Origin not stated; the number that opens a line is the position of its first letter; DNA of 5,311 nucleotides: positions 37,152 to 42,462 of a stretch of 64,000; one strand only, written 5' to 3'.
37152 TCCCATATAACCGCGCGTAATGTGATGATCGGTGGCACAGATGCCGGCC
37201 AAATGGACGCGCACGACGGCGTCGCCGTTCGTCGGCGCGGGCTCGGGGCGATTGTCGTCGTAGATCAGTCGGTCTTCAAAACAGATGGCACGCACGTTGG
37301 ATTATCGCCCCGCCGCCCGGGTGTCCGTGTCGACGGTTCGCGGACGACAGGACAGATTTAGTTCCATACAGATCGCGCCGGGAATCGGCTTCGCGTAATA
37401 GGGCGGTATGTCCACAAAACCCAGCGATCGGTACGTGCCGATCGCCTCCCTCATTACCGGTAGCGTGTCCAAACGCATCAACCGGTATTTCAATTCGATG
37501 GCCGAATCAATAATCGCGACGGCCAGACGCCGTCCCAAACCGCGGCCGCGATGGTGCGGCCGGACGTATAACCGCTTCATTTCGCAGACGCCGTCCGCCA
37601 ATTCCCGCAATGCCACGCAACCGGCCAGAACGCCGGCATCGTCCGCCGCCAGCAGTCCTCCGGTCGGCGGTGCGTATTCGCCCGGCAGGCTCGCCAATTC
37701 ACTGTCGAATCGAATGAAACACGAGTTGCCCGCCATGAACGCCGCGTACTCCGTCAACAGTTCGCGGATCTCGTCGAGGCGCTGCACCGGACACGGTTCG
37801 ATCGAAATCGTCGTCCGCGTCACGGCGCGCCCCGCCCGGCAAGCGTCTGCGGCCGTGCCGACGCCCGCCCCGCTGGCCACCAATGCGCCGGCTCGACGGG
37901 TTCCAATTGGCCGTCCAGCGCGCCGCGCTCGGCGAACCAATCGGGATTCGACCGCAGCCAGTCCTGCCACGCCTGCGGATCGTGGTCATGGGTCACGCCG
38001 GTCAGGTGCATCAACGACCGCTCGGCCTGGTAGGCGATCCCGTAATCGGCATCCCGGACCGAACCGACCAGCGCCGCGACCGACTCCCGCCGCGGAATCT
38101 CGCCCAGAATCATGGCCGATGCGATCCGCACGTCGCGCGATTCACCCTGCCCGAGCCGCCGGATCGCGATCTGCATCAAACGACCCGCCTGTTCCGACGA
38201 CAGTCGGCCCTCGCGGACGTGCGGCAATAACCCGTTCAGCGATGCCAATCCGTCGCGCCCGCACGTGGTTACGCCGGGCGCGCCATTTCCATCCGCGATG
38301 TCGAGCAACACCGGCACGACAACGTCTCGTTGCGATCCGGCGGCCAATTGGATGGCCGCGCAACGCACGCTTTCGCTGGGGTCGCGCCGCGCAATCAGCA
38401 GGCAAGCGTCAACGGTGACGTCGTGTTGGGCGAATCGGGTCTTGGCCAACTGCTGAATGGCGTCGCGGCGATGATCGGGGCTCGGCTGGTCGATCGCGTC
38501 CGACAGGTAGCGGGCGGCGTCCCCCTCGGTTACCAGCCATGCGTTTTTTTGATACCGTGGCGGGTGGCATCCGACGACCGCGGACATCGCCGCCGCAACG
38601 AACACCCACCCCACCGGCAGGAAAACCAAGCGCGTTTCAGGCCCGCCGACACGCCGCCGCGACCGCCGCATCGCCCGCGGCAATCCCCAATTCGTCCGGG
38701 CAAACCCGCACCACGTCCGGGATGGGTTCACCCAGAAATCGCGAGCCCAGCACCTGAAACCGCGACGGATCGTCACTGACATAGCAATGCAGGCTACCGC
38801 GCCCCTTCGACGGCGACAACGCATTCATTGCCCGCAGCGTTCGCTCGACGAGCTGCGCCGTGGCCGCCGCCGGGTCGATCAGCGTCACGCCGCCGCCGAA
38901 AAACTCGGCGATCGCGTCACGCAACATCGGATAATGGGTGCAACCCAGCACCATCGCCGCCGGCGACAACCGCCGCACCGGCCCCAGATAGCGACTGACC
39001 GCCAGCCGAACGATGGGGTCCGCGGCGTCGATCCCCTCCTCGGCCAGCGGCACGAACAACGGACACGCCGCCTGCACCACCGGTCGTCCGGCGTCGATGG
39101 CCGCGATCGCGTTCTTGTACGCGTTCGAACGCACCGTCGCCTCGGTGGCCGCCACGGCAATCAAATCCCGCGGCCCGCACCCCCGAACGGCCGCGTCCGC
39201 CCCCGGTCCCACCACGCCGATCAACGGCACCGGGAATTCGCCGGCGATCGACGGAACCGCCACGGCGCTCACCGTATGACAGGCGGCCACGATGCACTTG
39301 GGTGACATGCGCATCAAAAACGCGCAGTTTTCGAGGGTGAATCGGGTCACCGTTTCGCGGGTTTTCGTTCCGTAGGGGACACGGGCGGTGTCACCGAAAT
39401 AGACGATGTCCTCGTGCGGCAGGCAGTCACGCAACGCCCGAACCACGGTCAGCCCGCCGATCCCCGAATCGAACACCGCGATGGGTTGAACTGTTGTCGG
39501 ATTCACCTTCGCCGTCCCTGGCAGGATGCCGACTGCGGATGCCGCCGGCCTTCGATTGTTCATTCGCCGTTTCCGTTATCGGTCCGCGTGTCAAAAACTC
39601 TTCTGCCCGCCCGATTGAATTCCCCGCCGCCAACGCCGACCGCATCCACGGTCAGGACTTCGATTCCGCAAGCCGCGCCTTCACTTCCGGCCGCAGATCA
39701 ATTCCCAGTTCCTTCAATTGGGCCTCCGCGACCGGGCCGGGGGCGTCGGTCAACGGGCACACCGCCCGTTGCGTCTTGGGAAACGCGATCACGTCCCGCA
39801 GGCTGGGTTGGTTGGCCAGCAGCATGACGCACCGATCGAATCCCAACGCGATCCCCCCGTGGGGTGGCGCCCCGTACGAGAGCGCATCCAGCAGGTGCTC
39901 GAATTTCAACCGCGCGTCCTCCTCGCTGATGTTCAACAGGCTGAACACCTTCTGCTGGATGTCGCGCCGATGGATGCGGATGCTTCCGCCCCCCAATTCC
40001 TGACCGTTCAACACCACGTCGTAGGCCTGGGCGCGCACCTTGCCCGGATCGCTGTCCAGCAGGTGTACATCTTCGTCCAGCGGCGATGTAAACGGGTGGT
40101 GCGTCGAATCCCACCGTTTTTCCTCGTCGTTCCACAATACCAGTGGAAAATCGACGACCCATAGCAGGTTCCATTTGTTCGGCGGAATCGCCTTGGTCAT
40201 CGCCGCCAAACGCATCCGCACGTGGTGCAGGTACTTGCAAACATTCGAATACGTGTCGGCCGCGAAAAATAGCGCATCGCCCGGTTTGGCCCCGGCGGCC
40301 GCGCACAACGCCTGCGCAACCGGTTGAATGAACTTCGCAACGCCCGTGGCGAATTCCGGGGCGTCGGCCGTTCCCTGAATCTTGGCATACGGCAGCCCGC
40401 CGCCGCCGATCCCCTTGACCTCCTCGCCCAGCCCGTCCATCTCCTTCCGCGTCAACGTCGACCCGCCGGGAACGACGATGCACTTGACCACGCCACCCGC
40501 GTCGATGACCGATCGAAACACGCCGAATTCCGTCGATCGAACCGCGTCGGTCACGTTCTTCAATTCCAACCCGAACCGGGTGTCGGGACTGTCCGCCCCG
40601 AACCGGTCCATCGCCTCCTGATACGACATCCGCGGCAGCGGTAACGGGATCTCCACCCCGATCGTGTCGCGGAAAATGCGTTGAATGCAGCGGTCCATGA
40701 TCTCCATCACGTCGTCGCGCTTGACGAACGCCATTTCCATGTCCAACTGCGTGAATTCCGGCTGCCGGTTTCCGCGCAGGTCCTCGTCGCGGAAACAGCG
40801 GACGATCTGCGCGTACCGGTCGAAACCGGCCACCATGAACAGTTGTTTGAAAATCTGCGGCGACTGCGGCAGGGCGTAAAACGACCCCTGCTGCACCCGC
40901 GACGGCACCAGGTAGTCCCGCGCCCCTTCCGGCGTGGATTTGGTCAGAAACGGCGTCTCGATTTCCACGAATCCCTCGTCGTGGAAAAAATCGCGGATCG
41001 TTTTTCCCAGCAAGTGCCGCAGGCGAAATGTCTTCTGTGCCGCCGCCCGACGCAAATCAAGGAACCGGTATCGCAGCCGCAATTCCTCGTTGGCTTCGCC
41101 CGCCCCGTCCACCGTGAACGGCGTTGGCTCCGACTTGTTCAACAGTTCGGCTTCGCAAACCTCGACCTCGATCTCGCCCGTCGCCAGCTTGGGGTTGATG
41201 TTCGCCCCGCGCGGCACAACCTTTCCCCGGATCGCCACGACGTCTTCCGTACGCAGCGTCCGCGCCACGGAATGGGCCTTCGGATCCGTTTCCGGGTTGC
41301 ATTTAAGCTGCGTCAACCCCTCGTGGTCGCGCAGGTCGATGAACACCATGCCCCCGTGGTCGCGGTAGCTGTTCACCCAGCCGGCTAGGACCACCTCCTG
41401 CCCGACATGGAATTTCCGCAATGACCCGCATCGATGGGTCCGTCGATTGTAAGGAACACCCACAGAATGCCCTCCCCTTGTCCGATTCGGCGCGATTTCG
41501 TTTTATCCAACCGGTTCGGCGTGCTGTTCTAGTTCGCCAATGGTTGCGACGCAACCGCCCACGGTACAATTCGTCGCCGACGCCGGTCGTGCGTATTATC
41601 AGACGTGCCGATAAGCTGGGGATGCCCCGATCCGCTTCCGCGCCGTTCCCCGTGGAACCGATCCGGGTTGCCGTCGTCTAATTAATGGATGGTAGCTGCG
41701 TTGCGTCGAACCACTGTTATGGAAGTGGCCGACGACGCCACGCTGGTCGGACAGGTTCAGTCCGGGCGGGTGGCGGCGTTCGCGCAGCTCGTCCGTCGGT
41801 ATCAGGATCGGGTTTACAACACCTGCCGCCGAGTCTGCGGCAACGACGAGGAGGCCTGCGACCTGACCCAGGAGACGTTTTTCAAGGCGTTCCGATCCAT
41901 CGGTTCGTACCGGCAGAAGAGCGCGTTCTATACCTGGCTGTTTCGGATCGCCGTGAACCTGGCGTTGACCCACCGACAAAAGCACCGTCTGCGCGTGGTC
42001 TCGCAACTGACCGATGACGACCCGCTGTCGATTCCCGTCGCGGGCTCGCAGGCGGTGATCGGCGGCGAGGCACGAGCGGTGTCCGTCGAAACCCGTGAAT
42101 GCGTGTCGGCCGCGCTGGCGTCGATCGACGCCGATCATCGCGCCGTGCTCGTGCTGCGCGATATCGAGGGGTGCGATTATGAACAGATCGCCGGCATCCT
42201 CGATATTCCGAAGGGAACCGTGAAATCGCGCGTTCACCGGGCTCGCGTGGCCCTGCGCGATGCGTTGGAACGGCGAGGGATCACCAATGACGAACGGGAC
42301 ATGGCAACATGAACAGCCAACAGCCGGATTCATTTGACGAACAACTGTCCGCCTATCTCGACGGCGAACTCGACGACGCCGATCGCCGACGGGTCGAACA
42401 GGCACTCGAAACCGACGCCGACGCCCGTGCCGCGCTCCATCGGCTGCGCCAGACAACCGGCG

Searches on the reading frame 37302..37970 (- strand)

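Call 46: search_protein_families(library=pfam, proteins=[window:37302-37970:-], max_evalue=0.0001)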
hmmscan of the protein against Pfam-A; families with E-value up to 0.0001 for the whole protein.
window:37302-37970:- (222 aa): 4 families
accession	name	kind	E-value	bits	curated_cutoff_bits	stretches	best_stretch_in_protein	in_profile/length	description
PF00583.31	Acetyltransf_1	-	1.7e-14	54.5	20.7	1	98-185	28-116/116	Acetyltransferase (GNAT) family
PF13508.13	Acetyltransf_7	-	3.8e-12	46.8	27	1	106-186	5-83/84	Acetyltransferase (GNAT) domain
PF13673.13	Acetyltransf_10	-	6.2e-08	33.1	23.6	1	106-189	33-111/128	Acetyltransferase (GNAT) domain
PF08445.16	FR47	-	5.9e-06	26.6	22.1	1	128-187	21-79/86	FR47-like protein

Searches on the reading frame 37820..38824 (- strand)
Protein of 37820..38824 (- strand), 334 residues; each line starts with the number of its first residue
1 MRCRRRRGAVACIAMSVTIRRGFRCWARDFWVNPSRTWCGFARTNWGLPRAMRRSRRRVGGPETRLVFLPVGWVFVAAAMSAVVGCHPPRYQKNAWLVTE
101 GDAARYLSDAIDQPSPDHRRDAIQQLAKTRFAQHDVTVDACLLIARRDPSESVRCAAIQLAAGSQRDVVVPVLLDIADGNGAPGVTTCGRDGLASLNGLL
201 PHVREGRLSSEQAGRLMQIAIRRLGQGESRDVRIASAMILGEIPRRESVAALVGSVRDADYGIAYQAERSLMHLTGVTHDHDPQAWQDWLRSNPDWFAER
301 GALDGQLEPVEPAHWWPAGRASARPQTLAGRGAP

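Call 47: search_protein_families(library=pfam, proteins=[window:37820-38824:-], max_evalue=0.0001)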
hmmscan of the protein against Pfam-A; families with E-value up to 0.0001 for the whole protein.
window:37820-38824:- (334 aa): 1 family
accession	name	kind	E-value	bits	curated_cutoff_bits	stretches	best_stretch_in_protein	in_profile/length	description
PF13646.12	HEAT_2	-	1.3e-11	45.1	27.7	0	107-178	4-72/88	HEAT repeats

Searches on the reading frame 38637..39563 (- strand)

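Call 47: search_protein_families(library=pfam, proteins=[window:38637-39563:-], max_evalue=0.0001)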
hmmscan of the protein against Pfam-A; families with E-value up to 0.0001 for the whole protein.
window:38637-39563:- (308 aa): 1 family
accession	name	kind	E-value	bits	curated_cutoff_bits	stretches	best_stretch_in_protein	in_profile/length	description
PF01177.27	Asp_Glu_race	-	4.1e-15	56.6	31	1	40-238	16-210/211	Asp/Glu/Hydantoin racemase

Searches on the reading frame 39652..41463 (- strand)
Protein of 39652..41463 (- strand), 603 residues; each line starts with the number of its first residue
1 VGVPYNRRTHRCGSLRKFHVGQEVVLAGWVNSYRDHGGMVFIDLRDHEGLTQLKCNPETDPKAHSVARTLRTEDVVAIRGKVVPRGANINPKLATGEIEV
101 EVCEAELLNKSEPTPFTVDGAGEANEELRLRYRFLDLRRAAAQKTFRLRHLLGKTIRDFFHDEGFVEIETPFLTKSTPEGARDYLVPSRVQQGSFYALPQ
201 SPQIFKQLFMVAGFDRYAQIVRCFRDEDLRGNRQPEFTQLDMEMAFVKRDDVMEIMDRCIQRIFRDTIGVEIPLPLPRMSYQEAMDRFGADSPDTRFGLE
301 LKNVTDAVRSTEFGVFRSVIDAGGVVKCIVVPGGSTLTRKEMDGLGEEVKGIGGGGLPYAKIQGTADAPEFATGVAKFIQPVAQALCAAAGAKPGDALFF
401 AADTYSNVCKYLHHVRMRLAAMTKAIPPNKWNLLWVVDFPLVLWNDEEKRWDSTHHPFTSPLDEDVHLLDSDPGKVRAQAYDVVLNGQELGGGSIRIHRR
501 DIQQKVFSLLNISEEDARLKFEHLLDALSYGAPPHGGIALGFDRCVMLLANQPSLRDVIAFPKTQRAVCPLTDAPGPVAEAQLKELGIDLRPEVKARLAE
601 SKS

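Call 47: search_protein_families(library=pfam, proteins=[window:39652-41463:-], max_evalue=0.0001)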
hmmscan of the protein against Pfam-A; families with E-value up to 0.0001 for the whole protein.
window:39652-41463:- (603 aa): 3 families
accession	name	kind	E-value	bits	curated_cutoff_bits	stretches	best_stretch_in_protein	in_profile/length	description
PF00152.25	tRNA-synt_2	-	1.5e-117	392.6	25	1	125-565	1-308/308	tRNA synthetases class II (D, K and N)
PF02938.19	GAD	-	1.9e-18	66.9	23.4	1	316-412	1-95/95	GAD domain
PF01336.31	tRNA_anti-codon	-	9e-16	58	27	1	24-107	1-74/75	OB-fold nucleic acid binding domain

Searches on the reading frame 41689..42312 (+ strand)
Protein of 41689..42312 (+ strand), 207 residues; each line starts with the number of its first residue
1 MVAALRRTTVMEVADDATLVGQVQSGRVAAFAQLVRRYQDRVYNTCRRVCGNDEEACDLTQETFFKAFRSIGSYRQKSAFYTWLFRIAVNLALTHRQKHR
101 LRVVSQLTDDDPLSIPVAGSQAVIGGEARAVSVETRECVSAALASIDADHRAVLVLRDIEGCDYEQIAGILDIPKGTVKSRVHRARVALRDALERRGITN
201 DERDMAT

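Call 47: search_protein_families(library=pfam, proteins=[window:41689-42312:+], max_evalue=0.0001)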
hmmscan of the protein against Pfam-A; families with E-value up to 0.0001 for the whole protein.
window:41689-42312:+ (207 aa): 4 families
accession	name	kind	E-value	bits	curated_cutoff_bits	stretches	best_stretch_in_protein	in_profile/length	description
PF04542.20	Sigma70_r2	-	7.9e-19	67.7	24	1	34-100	1-69/71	Sigma-70 region 2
PF08281.18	Sigma70_r4_2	-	3.6e-15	55.8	25.7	1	136-189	1-54/54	Sigma-70, region 4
PF04545.22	Sigma70_r4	-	1.7e-11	43.9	24.1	1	142-190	1-49/50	Sigma-70, region 4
PF07638.17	Sigma70_ECF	-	6.4e-05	23.4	21.1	0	17-193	5-183/185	ECF sigma factor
